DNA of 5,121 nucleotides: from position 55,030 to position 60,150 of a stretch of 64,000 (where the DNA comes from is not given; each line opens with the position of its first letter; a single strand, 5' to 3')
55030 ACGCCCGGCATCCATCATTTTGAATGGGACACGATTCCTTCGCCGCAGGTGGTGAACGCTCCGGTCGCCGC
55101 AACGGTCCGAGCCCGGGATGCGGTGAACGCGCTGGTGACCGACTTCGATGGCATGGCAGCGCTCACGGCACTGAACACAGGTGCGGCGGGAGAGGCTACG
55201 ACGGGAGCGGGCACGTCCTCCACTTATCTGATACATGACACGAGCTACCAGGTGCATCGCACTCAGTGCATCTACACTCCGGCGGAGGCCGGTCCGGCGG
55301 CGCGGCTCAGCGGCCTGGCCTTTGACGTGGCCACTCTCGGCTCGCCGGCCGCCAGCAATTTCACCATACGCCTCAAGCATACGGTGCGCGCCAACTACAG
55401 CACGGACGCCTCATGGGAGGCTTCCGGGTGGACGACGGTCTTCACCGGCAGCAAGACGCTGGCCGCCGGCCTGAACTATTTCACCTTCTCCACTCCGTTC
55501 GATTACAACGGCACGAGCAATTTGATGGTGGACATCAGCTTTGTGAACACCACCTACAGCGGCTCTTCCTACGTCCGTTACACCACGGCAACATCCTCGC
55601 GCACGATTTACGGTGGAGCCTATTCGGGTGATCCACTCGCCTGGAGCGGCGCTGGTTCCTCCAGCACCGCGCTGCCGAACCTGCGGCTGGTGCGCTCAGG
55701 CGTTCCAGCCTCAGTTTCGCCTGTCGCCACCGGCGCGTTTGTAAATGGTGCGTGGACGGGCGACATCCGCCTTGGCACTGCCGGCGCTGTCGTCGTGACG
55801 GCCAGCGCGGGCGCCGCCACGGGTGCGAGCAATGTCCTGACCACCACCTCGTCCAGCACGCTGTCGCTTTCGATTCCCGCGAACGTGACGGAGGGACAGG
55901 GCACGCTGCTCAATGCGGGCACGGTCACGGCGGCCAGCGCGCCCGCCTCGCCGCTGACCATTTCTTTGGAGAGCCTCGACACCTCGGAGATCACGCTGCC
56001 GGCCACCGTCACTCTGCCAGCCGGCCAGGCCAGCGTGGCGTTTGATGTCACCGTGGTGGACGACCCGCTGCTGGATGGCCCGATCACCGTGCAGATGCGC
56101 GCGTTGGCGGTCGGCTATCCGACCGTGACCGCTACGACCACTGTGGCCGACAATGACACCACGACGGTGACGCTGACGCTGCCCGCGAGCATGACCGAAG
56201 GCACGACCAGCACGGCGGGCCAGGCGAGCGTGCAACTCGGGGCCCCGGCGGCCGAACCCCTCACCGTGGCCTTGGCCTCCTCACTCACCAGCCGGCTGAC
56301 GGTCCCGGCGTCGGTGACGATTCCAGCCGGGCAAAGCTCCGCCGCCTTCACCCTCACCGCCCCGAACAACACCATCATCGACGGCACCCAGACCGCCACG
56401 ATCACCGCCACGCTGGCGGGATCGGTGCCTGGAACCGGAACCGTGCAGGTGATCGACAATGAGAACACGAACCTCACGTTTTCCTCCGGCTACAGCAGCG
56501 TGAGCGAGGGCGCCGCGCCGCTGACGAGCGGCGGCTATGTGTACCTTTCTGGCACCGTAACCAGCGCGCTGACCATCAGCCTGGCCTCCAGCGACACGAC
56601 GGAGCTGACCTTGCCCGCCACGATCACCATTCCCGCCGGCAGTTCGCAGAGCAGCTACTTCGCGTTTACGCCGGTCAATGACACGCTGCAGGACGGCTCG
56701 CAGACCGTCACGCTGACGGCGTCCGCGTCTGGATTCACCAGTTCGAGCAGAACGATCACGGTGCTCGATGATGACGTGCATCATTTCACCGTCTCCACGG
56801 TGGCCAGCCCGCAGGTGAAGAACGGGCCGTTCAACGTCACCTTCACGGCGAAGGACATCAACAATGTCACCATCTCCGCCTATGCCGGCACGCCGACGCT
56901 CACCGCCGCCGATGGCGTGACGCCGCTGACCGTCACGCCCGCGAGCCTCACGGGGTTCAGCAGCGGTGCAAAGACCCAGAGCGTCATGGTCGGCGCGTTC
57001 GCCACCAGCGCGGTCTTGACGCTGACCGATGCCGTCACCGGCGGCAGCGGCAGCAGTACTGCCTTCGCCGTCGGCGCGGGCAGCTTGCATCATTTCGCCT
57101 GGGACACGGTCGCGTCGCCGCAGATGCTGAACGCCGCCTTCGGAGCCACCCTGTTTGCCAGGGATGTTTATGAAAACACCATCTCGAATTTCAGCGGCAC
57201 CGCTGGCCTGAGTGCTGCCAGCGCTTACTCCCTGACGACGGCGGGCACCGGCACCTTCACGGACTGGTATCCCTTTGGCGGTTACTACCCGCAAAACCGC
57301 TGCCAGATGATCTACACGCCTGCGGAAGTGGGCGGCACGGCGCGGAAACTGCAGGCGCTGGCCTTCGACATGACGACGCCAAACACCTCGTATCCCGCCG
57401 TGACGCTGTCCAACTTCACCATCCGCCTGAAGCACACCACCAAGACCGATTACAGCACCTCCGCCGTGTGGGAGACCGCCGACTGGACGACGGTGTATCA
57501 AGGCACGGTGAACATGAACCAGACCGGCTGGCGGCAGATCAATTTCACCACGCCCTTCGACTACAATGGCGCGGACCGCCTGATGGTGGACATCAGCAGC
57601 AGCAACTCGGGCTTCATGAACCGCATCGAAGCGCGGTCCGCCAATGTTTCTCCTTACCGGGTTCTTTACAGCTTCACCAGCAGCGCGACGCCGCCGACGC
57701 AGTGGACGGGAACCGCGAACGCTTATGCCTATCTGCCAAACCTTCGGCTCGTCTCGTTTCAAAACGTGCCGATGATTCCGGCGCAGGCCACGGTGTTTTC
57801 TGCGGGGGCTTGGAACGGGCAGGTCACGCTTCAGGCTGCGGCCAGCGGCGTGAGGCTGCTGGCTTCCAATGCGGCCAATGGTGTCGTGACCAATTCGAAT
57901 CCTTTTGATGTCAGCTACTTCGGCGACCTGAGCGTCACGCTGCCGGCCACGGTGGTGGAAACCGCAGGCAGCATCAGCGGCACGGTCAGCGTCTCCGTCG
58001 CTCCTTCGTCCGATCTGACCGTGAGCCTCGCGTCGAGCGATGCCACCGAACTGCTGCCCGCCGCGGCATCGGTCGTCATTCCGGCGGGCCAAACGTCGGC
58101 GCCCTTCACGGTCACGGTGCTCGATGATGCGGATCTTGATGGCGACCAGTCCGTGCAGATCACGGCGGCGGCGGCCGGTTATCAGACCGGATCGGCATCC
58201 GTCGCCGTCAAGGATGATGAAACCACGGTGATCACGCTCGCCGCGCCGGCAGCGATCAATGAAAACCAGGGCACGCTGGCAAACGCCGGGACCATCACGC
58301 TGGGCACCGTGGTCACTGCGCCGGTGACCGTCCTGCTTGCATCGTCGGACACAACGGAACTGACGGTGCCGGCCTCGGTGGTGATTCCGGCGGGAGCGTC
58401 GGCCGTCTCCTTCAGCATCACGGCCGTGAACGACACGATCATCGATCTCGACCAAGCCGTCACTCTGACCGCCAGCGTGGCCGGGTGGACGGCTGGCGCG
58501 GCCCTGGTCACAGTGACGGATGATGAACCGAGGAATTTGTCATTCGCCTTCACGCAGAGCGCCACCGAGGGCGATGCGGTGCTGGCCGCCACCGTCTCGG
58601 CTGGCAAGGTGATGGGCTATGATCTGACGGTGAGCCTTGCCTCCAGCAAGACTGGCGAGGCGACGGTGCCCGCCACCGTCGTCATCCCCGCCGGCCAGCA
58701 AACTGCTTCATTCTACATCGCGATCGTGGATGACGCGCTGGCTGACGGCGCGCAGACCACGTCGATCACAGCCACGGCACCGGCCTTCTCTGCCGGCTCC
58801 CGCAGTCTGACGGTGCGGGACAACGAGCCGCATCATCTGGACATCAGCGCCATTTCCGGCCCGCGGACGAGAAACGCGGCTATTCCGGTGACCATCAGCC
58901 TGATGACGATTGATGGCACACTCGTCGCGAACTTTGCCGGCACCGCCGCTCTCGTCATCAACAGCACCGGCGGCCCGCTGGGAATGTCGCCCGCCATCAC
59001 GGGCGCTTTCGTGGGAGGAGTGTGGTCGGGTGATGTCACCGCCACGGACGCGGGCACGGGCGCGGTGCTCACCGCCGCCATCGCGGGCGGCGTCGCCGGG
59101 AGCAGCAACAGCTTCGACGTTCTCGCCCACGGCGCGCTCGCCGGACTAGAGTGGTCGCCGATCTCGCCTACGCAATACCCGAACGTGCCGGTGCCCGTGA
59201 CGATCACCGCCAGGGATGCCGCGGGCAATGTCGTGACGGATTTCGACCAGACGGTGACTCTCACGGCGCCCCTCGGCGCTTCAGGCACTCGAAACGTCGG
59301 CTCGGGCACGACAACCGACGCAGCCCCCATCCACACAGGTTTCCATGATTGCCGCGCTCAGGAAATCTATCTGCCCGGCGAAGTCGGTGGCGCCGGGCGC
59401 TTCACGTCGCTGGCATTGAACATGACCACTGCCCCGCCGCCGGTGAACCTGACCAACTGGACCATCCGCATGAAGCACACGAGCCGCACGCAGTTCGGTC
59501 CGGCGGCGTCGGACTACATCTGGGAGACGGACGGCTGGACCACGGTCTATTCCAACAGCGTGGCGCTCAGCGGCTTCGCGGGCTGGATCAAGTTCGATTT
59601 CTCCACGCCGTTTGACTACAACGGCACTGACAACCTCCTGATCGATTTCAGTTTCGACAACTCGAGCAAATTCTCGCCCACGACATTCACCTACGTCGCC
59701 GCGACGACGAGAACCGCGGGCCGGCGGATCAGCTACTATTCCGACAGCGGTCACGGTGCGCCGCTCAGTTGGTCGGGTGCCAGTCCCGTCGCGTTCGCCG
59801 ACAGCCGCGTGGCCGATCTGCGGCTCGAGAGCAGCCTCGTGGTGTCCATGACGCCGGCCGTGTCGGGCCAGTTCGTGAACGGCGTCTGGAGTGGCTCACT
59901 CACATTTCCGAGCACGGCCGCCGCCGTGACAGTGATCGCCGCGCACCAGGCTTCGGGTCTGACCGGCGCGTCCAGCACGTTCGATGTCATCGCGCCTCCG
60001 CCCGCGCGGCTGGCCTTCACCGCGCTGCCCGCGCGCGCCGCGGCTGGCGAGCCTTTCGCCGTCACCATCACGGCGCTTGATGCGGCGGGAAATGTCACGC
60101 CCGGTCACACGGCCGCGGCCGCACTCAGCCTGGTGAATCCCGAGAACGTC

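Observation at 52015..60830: Five copies of an uncharacterised ~280-aa module inside the giant protease gene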

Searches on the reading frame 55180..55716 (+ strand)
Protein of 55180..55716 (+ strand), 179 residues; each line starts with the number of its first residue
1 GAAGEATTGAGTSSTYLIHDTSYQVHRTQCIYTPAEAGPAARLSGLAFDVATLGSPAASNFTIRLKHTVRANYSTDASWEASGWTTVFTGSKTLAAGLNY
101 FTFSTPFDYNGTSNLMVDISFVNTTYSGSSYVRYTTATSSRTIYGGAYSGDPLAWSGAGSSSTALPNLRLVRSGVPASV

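Call 25: search_protein_families(library=pfam, alignment_id=A2, max_evalue=0.1)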
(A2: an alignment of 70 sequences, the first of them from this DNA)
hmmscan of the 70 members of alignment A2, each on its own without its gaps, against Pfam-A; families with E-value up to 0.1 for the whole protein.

A. member 1, seq(179 aa): 0 families

B. families by the number of members that match (of 70 scanned): 6 families
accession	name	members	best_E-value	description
PF13313.11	DUF4082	1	0.0018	Domain of unknown function (DUF4082)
PF25358.1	PH_fung_RdRP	1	0.023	Fungal RdRP associated PH-like domain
PF05792.18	Candida_ALS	1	0.058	Candida agglutinin-like (ALS)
PF22579.2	Cbm74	1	0.066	Carbohydrate binding module-like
PF25726.1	UL148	1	0.067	Cytomegalovirus endoplasmic reticulum-resident glycoprotein UL148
PF03944.20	Endotoxin_C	1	0.079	delta endotoxin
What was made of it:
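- One of 70 family members gave a Pfam DUF4082 match at E 0.0018 (call 25).
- Tried and rejected: Pfam: DUF4082 in 1 of 70 members (call 25).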

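Call 26: search_solved_structures(query=A2, max_evalue=10, show_alignments=3)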
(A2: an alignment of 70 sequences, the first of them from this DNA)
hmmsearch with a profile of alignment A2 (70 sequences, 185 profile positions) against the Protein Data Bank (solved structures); distinct sequences matched with E-value up to 10: 1.
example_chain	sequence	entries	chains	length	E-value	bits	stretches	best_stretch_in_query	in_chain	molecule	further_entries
4u08_A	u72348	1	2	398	0.12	14.9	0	24-54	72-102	LIC11098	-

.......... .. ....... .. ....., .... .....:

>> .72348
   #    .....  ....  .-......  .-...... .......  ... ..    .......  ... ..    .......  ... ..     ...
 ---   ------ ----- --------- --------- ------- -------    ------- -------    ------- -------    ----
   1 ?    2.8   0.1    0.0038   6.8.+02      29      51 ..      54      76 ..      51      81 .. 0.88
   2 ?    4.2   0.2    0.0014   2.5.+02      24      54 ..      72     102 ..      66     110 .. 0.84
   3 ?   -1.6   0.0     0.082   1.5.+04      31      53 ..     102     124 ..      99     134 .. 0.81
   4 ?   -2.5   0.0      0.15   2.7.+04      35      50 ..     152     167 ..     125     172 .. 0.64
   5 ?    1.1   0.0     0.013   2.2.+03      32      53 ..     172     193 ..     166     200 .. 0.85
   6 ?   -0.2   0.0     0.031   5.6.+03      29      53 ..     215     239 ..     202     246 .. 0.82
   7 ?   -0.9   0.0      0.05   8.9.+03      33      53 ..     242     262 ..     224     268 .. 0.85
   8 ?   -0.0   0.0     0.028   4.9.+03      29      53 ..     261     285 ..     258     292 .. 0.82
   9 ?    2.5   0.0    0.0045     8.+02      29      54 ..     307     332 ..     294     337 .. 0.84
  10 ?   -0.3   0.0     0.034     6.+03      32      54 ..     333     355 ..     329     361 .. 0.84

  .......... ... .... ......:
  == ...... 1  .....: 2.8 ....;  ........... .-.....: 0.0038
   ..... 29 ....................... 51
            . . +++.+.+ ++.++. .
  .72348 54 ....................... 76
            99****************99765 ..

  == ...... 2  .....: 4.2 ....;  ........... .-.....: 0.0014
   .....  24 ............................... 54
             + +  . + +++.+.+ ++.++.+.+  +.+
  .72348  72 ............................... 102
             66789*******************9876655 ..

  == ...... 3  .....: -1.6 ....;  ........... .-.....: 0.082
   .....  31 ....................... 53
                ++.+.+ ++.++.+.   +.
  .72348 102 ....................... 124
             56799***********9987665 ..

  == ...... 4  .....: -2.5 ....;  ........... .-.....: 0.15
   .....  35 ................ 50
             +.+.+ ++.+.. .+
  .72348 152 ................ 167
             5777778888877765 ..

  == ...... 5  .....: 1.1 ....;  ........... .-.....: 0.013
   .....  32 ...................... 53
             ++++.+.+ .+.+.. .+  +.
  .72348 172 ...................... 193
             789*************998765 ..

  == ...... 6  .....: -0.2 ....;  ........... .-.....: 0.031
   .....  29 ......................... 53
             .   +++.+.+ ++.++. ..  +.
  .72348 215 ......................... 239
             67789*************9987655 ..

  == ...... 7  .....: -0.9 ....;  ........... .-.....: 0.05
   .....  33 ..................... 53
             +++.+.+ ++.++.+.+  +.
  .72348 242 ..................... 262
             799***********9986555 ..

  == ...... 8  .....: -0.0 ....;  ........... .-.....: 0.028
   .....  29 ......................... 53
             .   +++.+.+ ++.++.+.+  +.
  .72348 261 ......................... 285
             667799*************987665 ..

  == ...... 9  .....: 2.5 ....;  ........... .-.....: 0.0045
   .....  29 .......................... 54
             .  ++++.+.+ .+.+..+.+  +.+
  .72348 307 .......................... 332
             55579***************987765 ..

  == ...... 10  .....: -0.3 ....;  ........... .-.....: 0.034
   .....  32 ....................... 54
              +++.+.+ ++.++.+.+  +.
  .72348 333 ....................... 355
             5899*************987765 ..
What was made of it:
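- A profile of 70 sequences finds nothing in PDB sequences (call 26).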

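Call 29: predict_structure(alignment_id=A2)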
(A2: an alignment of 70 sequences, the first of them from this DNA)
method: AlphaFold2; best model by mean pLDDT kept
length: 179 residues; sequences in the alignment: 70
mean_pLDDT: 95.5   pTM: 0.91
mean pLDDT of the five models: 95.5, 95.3, 95.1, 94.6, 94.5
residues with pLDDT >= 90: 168; 70-90: 6; 50-70: 5; < 50: 0
segments of 3 or more residues with pLDDT < 50: none
pLDDT, mean of each block of 10 residues (from residue 1): 88 97 97 97 97 93 98 97 98 97 98 98 95 98 97 96 98 77
secondary structure, 60 per line:
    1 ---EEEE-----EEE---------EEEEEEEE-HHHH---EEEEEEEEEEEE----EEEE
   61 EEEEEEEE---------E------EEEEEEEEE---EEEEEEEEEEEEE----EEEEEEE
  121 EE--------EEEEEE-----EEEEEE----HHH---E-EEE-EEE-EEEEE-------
elements in order: E4-7 E13-15 E25-32 H34-37 E41-52 E57-68 E85-93 E97-109 E114-122 E131-136 E142-147 E160-162 E164-166 E168-172
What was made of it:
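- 55180..55716 (+): Inserted jelly-roll domain, copy 2 (aa 2592-2770). This is the copy modelled and used for fold search. AlphaFold2 pLDDT 95.5, pTM 0.91 (call 29).
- pLDDT 95.5, pTM 0.91 (call 29).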

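Call 57: fold_search(model_id=the predicted structure, library=pdb)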
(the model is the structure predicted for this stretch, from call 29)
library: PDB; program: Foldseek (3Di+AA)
matches with E <= 10: 1354; with E <= 0.001: 2
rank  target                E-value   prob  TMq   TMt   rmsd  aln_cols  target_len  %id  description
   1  9d93_Pa               5.6e-04  1.00  0.57  0.20   5.2       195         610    8  Mycobacteriophage Bxb1 tail tip - Composite map and model (released 2024-09-25)
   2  4ci7_A                8.7e-04  1.00  0.50  0.22   4.5       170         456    8  The crystal structure of the cysteine protease and lectin-like domains of Cwp84, a surface layer associated protein of (released 2014-05-14)
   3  4ci7_B                1.4e-03  1.00  0.50  0.22   4.1       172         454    8  The crystal structure of the cysteine protease and lectin-like domains of Cwp84, a surface layer associated protein of (released 2014-05-14)
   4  9kr0                  2.4e-03  1.00  0.51  0.27   5.3       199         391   11  Structural Basis for the Polymer-Protein Binding Mechanism of Polyvinyl Alcohol Esterase (released 2025-10-08)
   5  3hwj_A                2.4e-03  0.99  0.39  0.45   8.1       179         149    9  Crystal structure of the second PHR domain of Mouse Myc-binding protein 2 (MYCBP-2) (released 2009-07-21)
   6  7toh_A                2.6e-03  0.99  0.47  0.27   6.4       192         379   10  Crystal structure of carbohydrate esterase PbeAcXE, in complex with MeGlcpA-Xylp (released 2022-04-13)
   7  8zdp_v                3.9e-03  1.00  0.54  0.15   5.3       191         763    9  Cryo-EM structure of Mycobacteriophage Douge Central fiber (gp20) (released 2025-06-25)
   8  8zdq_v                3.9e-03  1.00  0.54  0.13   5.3       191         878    9  Cryo-EM structure of Mycobacteriophage Douge complete baseplate (gp13, gp17, gp23, gp16, gp18 and gp20) (released 2025-06-25)
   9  6s44                  4.6e-03  0.51  0.24  0.27  13.4       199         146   10  Faba bean necrotic stunt virus (FBNSV) (released 2020-07-15)
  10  3hwj_B                5.7e-03  0.96  0.37  0.42   8.5       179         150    9  Crystal structure of the second PHR domain of Mouse Myc-binding protein 2 (MYCBP-2) (released 2009-07-21)
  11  5wja_A                7.1e-03  0.98  0.36  0.24   9.7       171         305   10  Crystal structure of H107A peptidylglycine alpha-hydroxylating monooxygenase (PHM) in complex with citrate (released 2018-07-18)
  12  8ke9_A                1.0e-02  0.66  0.30  0.26  11.3       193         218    8  The CBD domain of cyanophage A-1(L) short tail fiber (released 2024-04-10)
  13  2p37_C                1.0e-02  0.60  0.30  0.24  13.1       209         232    8  Crystal structure of a lectin from Canavalia maritima seeds (CML) in complex with man1-3man-OMe (released 2007-11-06)
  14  9qwz_B                1.1e-02  0.85  0.32  0.06  11.9       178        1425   13  Cryo-EM structure of the human UBR4/KCMF1/CALM1 complex (BP focused refinement) (released 2025-09-03)
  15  4pcr_A                1.1e-02  0.66  0.31  0.25  12.3       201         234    7  Crystal structure of Canavalia brasiliensis seed lectin (ConBr) complexed with Gamma-Aminobutyric Acid (GABA) (released 2015-04-22)
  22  7tog                  1.4e-02  0.99  0.48  0.26   5.3       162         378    9  Crystal structure of carbohydrate esterase PbeAcXE, apoenzyme (released 2022-04-13)
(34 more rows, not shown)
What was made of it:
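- Foldseek gives the same set, at TM 0.47-0.57 for the phage, Cwp84 and esterase hits and 0.39-0.45 for the PHR domains (call 57).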

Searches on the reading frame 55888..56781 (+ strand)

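Call 55: search_protein_families(library=pfam, proteins=[window:55888-56781:+], max_evalue=0.5)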
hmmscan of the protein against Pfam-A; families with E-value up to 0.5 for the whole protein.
window:55888-56781:+ (298 aa): 8 families
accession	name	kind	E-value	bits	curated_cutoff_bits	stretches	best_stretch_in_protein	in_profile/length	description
PF20579.4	LapA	-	2.5e-07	31.5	27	2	90-176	1-78/99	LapA domain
PF16397.10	DUF5006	-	2.2e-06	27.4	34.1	1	37-163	91-221/263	Domain of unknown function (DUF5006)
PF20082.4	DUF6476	-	9.3e-06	25.9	24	1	136-169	40-73/91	Family of unknown function (DUF6476)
PF08522.16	BT_3987-like_N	-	0.00015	22.8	25.9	0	28-61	66-101/120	BT_3987-like, N-terminal domain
PF08308.17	PEGA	-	0.00047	20.4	20.8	0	257-295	21-58/71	PEGA domain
PF25162.1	DUF7827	-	0.0033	17.9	27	1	242-296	32-87/120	Domain of unknown function (DUF7827)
PF13715.12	CarbopepD_reg_2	-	0.0083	16.6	32.2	0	271-294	43-66/88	CarboxypepD_reg-like domain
PF16283.10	DUF4929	-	0.075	12.4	28.3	0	95-164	10-85/374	Domain of unknown function (DUF4929)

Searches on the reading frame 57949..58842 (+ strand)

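Call 55: search_protein_families(library=pfam, proteins=[window:57949-58842:+], max_evalue=0.5)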
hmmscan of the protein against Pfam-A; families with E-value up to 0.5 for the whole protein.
window:57949-58842:+ (298 aa): 3 families
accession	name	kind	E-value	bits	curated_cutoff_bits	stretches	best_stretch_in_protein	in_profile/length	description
PF08522.16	BT_3987-like_N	-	0.00056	21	25.9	0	57-135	17-101/120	BT_3987-like, N-terminal domain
PF23673.1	DUF7154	-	0.0063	17.3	27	0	48-90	24-64/108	Domain of unknown function (DUF7154)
PF13715.12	CarbopepD_reg_2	-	0.011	16.2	32.2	0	67-104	44-82/88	CarboxypepD_reg-like domain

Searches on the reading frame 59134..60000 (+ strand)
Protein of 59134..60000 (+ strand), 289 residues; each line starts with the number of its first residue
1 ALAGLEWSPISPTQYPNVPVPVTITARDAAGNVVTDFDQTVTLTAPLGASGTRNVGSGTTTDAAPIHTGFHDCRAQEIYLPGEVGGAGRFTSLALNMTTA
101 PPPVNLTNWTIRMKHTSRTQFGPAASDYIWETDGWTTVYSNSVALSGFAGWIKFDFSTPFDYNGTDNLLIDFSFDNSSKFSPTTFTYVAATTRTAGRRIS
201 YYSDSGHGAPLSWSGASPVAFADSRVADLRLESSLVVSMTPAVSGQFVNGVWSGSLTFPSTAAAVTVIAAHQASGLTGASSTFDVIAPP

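Call 9: search_protein_families(library=ncbifam, proteins=[window:59134-60000:+], max_evalue=1)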
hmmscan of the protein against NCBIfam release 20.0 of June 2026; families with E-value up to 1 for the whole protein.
window:59134-60000:+ (289 aa): 1 family
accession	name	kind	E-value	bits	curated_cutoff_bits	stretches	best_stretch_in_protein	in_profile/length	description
NF058659.1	cispenta_AmcG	equivalog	0.012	15.3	80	1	191-275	62-145/157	cispentacin moiety biosynthesis protein AmcG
